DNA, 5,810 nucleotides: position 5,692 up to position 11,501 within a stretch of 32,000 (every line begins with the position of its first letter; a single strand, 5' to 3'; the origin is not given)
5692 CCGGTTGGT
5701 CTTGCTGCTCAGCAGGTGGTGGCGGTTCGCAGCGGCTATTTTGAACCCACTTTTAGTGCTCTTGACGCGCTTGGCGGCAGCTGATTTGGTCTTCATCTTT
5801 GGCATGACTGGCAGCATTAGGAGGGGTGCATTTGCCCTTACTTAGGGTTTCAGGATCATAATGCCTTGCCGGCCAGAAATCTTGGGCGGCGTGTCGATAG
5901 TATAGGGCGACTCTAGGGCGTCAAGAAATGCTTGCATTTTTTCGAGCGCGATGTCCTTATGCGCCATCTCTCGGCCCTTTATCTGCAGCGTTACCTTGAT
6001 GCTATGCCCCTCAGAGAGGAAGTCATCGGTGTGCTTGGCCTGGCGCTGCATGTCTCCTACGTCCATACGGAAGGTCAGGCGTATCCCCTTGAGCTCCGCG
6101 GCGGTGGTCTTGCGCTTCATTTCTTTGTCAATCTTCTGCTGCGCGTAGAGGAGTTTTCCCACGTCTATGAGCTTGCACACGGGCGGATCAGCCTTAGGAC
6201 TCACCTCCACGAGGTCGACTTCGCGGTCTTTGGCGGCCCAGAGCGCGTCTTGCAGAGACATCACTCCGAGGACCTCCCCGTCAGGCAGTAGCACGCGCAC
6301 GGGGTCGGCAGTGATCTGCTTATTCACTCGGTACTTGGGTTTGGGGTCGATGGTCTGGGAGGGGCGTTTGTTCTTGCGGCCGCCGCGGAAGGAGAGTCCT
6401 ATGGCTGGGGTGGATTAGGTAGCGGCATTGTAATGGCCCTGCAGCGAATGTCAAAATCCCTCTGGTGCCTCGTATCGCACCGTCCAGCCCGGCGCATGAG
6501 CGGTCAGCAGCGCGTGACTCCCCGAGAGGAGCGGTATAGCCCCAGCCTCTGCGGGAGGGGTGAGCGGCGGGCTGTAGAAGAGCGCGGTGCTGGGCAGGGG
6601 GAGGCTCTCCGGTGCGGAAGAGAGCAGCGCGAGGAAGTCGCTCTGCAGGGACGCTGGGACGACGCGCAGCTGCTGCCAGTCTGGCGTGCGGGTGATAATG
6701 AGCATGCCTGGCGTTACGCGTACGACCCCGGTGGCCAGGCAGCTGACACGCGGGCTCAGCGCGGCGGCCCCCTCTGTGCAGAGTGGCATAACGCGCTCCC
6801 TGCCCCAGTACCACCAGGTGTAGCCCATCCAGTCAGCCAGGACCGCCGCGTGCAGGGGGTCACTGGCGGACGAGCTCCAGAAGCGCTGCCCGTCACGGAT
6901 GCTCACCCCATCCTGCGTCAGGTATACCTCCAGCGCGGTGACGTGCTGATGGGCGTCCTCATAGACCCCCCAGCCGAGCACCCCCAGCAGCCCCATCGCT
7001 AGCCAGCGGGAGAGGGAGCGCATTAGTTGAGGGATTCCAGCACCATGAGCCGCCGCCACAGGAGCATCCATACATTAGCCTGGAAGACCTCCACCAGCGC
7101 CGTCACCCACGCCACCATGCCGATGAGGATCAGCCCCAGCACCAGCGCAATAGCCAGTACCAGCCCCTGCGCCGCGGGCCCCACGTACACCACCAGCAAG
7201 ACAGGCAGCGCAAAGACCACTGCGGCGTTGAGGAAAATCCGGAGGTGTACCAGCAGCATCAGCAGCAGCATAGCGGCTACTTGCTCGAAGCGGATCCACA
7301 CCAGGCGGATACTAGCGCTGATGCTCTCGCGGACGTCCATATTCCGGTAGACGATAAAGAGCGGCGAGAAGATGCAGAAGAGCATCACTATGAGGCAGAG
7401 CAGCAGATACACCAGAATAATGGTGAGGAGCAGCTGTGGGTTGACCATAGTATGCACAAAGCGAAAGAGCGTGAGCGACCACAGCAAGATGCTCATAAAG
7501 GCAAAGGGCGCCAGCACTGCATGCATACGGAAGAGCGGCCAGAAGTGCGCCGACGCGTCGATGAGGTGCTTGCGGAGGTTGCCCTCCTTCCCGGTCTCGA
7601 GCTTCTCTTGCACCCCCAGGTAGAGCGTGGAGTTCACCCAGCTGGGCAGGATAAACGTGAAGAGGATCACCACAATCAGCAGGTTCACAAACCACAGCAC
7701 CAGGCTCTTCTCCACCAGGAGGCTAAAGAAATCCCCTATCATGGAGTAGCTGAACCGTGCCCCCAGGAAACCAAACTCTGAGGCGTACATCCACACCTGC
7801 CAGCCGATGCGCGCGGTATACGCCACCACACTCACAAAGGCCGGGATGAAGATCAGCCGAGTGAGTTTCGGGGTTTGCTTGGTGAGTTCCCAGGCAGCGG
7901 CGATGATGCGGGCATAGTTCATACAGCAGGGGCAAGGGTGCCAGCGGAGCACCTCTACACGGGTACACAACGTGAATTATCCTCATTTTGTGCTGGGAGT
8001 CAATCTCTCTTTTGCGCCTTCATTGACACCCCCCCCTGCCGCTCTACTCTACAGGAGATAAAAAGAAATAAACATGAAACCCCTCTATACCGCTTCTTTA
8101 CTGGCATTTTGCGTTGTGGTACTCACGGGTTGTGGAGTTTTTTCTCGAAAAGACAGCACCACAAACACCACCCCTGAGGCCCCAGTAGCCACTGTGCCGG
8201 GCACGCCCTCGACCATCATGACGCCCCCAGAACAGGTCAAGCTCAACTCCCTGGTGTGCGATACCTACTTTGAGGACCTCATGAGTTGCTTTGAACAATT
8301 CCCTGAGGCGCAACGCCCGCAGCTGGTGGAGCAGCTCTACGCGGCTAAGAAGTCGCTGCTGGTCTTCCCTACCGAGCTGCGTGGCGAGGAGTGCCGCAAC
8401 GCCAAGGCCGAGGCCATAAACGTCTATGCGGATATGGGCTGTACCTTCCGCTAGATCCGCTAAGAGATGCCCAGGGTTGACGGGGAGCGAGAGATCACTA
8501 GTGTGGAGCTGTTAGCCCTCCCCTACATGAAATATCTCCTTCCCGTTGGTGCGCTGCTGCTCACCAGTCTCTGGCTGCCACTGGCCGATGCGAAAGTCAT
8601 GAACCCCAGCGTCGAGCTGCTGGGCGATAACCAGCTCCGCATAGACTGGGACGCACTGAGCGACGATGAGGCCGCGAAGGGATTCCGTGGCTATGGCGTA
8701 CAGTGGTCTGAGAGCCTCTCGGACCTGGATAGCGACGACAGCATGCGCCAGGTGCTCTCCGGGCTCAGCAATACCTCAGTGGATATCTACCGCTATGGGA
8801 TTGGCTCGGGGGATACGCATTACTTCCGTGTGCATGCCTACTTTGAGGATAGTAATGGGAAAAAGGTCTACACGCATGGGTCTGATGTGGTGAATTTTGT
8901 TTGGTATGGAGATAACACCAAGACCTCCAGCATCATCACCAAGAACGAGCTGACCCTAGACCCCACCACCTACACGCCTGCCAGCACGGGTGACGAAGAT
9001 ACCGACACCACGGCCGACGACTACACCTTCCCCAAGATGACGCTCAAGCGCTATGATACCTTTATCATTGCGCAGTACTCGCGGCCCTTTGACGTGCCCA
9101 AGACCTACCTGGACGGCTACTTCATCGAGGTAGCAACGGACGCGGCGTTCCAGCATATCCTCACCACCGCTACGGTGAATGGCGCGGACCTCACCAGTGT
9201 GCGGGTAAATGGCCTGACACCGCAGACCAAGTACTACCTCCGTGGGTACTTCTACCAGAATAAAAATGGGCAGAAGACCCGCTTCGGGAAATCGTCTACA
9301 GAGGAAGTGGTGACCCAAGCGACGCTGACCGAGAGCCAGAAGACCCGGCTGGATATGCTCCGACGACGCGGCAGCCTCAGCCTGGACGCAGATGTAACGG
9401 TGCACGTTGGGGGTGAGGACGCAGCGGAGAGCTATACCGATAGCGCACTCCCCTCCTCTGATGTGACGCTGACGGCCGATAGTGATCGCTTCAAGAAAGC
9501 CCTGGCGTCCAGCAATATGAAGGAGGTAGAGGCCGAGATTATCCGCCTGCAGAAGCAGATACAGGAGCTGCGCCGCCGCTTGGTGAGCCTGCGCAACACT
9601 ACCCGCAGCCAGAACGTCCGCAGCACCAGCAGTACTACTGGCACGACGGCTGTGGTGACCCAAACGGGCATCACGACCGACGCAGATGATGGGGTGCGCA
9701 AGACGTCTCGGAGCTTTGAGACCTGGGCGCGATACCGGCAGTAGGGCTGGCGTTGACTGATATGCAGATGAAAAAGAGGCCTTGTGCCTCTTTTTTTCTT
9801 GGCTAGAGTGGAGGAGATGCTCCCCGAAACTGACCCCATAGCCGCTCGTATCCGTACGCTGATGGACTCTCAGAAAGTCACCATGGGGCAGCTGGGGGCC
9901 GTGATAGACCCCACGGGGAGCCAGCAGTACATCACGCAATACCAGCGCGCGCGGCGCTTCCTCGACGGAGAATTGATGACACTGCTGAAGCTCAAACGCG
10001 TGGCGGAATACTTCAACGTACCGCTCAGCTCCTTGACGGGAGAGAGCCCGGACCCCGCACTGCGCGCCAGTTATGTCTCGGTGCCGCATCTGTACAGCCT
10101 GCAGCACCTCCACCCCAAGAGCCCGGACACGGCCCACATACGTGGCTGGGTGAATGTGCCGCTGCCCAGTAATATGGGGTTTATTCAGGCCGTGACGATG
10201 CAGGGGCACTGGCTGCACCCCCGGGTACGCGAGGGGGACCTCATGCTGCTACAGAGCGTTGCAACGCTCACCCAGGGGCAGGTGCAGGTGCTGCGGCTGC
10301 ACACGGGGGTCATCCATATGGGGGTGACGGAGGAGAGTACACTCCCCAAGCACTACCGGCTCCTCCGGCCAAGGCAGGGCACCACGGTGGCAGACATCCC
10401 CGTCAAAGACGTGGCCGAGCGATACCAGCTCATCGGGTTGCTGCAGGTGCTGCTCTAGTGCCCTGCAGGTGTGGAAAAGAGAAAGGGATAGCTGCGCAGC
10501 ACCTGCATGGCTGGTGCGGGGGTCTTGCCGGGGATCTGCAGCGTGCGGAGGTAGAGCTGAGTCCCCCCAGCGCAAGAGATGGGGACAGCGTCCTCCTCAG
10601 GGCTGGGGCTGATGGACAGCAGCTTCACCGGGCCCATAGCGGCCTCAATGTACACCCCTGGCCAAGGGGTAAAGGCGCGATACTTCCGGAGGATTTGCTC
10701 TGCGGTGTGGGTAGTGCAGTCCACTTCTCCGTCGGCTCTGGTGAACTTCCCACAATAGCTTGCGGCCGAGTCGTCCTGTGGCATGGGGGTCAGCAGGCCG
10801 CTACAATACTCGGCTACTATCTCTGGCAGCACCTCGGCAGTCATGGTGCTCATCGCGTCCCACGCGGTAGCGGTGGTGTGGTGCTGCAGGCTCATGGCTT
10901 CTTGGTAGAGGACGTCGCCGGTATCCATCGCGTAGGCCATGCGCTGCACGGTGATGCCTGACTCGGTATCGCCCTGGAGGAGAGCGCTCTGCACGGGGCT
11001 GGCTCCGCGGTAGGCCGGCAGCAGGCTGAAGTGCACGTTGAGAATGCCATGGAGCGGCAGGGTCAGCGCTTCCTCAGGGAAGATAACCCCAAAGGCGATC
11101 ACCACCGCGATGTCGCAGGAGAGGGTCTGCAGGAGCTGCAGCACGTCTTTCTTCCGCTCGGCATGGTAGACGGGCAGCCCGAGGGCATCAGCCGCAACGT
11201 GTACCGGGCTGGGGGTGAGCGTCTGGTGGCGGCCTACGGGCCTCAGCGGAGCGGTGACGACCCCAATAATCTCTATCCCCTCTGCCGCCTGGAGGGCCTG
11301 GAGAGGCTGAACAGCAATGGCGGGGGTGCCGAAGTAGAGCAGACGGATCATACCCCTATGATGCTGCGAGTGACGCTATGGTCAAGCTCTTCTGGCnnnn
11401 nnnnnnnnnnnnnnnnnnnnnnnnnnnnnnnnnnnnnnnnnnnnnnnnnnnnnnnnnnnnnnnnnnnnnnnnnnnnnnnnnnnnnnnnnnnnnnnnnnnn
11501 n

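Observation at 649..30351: Recurrent -35/-10 promoter placed 5-7 nt from the ATG: leaderless, near per-gene transcription units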

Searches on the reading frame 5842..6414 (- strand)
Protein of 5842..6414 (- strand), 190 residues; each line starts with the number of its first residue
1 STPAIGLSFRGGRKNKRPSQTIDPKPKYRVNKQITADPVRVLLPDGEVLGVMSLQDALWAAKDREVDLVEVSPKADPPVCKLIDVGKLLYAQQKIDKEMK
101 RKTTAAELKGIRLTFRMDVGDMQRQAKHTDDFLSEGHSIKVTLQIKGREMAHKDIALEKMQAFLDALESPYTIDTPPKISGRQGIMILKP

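Call 5: search_protein_families(library=pfam, proteins=[window:5842-6414:-])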
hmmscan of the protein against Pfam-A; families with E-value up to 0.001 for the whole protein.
window:5842-6414:- (190 aa): 2 families
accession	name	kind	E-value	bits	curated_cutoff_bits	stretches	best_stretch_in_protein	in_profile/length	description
PF05198.21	IF3_N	-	1.3e-25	89.7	26.9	1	30-98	1-69/70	Translation initiation factor IF-3, N-terminal domain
PF00707.27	IF3_C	-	3.3e-21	75.5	34.8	1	107-190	2-85/86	Translation initiation factor IF-3, C-terminal domain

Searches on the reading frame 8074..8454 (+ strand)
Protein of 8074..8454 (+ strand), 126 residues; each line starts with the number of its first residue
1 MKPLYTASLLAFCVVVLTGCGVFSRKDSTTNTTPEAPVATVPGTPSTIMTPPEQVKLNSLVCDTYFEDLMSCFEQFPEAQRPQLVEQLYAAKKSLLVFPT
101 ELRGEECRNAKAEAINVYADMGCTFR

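Call 5: search_protein_families(library=pfam, proteins=[window:8074-8454:+])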
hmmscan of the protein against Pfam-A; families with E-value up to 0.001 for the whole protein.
window:8074-8454:+ (126 aa): 1 family
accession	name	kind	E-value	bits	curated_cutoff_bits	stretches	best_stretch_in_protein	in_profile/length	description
PF17274.7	DUF5339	-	0.00088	20.5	27.7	0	61-113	4-61/70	Family of unknown function (DUF5339)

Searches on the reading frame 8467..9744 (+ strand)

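Call 6: search_protein_families(library=pfam, proteins=[window:8467-9744:+])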
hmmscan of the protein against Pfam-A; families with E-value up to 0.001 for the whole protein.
window:8467-9744:+ (425 aa): 1 family
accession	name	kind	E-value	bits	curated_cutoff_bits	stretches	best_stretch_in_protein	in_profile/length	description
PF00041.27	fn3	-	1.9e-06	28.4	25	0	203-268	19-73/84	Fibronectin type III domain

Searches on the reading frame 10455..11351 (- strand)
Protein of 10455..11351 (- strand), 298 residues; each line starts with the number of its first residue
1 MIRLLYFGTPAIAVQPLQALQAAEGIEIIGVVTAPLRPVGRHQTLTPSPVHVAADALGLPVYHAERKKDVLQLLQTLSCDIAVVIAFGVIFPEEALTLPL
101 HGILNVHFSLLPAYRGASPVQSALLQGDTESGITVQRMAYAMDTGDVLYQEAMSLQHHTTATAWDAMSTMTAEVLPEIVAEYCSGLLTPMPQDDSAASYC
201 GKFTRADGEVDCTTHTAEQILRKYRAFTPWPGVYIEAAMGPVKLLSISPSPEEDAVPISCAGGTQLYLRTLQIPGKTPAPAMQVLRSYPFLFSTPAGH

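Call 6: search_protein_families(library=pfam, proteins=[window:10455-11351:-])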
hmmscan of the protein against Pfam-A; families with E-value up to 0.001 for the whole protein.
window:10455-11351:- (298 aa): 2 families
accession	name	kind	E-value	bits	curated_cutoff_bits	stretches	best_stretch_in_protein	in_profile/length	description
PF00551.24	Formyl_trans_N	-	2e-30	106.3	26.1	1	7-163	8-164/181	Formyl transferase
PF02911.23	Formyl_trans_C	-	2.2e-11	44.2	21.1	1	204-288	3-99/100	Formyl transferase, C-terminal domain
